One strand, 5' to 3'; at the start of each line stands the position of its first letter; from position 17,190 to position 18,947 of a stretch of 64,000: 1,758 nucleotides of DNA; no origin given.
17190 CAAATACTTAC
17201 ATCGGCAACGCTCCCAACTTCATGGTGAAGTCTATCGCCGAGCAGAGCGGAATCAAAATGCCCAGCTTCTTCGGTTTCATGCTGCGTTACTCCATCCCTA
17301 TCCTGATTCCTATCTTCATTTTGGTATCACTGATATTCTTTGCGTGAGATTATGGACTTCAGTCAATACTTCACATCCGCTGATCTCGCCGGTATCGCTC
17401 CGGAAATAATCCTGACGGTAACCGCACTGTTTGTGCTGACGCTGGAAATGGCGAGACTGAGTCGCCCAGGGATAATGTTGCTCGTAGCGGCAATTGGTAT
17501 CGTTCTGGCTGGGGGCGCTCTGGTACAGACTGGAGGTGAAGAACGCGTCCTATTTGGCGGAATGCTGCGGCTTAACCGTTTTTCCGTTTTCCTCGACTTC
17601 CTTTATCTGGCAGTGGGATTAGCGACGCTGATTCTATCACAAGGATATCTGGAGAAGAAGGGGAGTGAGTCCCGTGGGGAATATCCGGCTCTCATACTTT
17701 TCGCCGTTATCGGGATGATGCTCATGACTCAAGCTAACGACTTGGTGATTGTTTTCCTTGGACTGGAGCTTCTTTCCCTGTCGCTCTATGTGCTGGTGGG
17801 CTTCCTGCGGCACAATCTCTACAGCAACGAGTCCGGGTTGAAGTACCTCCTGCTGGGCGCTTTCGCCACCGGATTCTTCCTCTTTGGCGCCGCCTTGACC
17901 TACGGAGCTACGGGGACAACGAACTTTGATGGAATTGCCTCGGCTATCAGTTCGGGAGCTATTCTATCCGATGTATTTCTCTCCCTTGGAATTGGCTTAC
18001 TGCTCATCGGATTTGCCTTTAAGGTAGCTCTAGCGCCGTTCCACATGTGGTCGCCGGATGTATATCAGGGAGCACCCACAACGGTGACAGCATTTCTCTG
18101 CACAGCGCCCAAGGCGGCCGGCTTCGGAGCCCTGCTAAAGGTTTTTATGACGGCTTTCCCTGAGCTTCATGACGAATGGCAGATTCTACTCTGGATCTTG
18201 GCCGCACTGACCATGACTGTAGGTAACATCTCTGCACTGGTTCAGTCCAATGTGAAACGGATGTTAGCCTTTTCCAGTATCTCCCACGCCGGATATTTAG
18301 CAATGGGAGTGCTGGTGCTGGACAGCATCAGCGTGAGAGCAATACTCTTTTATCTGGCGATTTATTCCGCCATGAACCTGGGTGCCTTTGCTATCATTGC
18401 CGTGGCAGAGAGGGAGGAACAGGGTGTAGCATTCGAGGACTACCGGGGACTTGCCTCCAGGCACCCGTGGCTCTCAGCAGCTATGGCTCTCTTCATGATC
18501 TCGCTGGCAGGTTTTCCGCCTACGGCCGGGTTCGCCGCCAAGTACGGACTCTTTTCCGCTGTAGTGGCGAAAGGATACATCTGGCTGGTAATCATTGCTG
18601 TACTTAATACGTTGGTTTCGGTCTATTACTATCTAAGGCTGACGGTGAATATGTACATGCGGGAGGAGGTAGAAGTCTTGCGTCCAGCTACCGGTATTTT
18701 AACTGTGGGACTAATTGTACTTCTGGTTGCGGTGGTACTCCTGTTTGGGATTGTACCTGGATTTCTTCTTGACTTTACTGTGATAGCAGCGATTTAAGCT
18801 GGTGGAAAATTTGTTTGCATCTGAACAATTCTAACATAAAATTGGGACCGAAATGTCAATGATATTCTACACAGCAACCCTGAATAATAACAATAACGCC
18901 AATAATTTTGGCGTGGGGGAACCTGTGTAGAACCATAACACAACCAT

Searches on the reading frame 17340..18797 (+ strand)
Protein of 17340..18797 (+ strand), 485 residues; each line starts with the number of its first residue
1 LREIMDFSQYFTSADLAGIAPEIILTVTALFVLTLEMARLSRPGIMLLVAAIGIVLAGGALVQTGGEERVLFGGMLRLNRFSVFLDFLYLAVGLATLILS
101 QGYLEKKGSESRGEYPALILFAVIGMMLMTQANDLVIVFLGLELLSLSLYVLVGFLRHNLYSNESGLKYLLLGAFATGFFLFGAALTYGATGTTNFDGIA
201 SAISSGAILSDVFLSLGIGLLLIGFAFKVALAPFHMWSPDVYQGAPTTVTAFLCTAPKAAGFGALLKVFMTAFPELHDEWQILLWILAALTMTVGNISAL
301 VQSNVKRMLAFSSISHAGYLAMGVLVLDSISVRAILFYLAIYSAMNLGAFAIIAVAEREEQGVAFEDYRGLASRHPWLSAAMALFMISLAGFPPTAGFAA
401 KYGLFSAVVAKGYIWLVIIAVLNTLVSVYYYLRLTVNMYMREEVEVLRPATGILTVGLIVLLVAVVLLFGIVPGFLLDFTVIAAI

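Call 9: search_protein_families(library=pfam, proteins=[window:17340-18797:+], max_evalue=0.001)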
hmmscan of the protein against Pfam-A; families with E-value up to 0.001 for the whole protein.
window:17340-18797:+ (485 aa): 1 family
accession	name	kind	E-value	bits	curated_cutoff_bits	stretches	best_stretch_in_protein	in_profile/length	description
PF00361.26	Proton_antipo_M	-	7.9e-72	242.4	21.5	1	132-425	1-292/294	NADH:quinone oxidoreductase/Mrp antiporter, TM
